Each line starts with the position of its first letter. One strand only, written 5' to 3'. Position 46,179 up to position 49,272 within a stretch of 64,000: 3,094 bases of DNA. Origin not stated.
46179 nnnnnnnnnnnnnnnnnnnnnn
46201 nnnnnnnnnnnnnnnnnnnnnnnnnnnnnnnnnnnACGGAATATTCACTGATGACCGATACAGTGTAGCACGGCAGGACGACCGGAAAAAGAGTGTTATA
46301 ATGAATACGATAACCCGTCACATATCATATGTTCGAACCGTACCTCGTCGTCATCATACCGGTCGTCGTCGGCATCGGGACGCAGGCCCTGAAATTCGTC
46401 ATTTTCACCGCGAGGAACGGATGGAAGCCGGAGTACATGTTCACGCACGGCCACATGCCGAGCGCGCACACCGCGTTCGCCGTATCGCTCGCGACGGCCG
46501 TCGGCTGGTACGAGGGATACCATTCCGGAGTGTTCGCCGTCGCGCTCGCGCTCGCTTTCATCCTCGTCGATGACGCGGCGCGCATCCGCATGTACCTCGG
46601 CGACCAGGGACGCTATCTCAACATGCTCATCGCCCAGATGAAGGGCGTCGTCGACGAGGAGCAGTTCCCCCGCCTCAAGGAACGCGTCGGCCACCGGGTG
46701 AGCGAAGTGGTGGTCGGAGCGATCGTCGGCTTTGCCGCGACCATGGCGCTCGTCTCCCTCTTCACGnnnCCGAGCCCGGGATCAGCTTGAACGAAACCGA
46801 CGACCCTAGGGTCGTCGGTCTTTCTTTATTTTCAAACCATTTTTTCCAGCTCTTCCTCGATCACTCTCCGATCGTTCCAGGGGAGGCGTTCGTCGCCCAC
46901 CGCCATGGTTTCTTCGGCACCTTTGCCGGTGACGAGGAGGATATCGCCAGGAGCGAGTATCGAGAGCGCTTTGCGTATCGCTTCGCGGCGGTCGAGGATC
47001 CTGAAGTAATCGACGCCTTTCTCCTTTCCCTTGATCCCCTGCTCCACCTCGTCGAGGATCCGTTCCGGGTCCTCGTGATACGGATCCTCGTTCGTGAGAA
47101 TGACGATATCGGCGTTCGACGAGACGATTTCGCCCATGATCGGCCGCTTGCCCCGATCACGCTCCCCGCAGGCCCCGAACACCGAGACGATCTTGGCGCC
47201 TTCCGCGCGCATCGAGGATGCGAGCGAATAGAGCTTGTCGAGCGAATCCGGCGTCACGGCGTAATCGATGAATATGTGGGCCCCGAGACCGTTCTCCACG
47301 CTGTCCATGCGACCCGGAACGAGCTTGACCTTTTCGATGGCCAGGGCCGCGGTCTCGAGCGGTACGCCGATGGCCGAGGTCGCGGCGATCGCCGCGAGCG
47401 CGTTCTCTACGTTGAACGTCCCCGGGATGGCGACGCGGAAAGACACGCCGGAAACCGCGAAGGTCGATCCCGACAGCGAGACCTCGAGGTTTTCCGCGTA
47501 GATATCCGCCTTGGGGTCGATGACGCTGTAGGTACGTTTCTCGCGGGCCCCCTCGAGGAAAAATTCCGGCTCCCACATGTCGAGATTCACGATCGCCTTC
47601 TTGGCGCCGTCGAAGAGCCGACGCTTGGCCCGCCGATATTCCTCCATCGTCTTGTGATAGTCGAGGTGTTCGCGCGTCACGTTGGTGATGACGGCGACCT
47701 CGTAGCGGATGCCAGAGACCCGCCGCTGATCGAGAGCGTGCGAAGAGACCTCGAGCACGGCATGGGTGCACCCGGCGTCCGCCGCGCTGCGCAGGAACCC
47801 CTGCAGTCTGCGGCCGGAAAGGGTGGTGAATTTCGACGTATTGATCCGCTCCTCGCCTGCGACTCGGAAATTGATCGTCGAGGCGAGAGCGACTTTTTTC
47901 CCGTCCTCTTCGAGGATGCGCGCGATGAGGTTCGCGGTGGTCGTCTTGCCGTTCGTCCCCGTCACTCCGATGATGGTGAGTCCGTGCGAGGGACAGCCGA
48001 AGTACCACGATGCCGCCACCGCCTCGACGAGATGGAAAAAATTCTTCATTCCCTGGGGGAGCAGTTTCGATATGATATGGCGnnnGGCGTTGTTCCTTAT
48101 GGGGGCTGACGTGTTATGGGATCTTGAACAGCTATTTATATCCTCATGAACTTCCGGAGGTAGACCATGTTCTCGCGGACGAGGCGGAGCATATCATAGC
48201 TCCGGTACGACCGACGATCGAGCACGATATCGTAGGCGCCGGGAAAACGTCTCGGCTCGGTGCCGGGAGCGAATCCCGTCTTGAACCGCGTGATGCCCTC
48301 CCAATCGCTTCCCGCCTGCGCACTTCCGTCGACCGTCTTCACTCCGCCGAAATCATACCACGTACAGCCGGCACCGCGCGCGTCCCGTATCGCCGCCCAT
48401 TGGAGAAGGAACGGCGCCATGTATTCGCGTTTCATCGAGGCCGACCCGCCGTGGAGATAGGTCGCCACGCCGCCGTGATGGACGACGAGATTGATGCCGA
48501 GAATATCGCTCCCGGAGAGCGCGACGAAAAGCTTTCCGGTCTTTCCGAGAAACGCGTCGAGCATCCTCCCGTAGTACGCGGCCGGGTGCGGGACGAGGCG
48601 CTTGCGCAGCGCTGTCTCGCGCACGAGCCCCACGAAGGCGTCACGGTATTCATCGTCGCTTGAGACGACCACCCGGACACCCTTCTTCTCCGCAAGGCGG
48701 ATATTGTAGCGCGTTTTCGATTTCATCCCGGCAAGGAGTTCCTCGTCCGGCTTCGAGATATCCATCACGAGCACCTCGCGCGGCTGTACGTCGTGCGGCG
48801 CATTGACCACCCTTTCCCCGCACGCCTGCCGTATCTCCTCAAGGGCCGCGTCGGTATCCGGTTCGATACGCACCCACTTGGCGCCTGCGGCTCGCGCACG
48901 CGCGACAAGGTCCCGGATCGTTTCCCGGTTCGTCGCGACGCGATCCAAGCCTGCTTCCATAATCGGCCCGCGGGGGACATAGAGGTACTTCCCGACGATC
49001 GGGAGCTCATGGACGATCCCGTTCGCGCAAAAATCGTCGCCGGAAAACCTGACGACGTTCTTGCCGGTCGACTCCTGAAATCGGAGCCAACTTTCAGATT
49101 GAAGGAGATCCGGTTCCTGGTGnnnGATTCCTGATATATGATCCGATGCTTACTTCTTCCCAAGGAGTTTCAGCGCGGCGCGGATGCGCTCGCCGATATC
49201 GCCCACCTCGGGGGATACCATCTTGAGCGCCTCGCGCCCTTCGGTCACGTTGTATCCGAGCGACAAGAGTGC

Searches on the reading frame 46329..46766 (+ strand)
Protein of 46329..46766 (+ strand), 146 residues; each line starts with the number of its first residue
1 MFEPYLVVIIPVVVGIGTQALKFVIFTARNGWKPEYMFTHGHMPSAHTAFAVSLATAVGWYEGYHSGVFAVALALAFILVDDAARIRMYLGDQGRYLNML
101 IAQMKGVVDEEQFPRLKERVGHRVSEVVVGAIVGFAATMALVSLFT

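Call 21: search_protein_families(library=pfam, proteins=[window:46329-46766:+], max_evalue=0.001)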
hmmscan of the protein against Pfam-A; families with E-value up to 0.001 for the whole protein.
window:46329-46766:+ (146 aa): 1 family
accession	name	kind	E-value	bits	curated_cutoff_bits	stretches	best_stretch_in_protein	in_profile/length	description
PF02681.20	DUF212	-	2.1e-30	105.9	26.5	1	8-136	6-125/126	Divergent PAP2 family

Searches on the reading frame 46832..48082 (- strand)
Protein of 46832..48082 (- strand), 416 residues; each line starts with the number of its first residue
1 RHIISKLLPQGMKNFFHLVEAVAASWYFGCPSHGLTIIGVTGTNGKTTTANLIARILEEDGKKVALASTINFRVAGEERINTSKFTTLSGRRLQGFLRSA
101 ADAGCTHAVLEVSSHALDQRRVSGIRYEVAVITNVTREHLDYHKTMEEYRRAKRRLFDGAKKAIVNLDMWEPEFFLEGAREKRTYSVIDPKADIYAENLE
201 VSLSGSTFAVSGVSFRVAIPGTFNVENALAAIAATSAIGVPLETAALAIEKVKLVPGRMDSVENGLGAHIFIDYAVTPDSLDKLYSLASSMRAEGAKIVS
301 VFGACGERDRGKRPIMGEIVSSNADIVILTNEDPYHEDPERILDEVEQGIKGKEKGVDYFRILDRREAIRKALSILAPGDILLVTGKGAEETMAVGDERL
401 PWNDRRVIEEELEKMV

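Call 21: search_protein_families(library=pfam, proteins=[window:46832-48082:-], max_evalue=0.001)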
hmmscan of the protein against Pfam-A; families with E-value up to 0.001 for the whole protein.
window:46832-48082:- (416 aa): 3 families
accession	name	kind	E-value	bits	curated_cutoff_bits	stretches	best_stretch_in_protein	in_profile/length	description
PF08245.18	Mur_ligase_M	-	3e-48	164.9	24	1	40-234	1-199/200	Mur ligase middle domain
PF02875.26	Mur_ligase_C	-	5.6e-26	92.3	28.4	1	257-388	1-127/127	Mur ligase, glutamate ligase domain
PF00448.28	SRP54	-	2.7e-05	24.3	22.7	1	36-81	5-49/196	SRP54-type protein, GTPase domain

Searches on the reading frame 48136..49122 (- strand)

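Call 23: search_protein_families(library=pfam, proteins=[window:48136-49122:-], max_evalue=0.001)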
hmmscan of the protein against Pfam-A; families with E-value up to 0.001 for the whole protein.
window:48136-49122:- (328 aa): 2 families
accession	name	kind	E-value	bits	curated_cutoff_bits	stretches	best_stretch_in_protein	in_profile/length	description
PF02388.22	FemAB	-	1.3e-35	123.5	24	2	211-312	311-404/406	FemAB family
PF13480.13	Acetyltransf_6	-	5.8e-15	56.1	22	1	135-260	5-136/143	Acetyltransferase (GNAT) domain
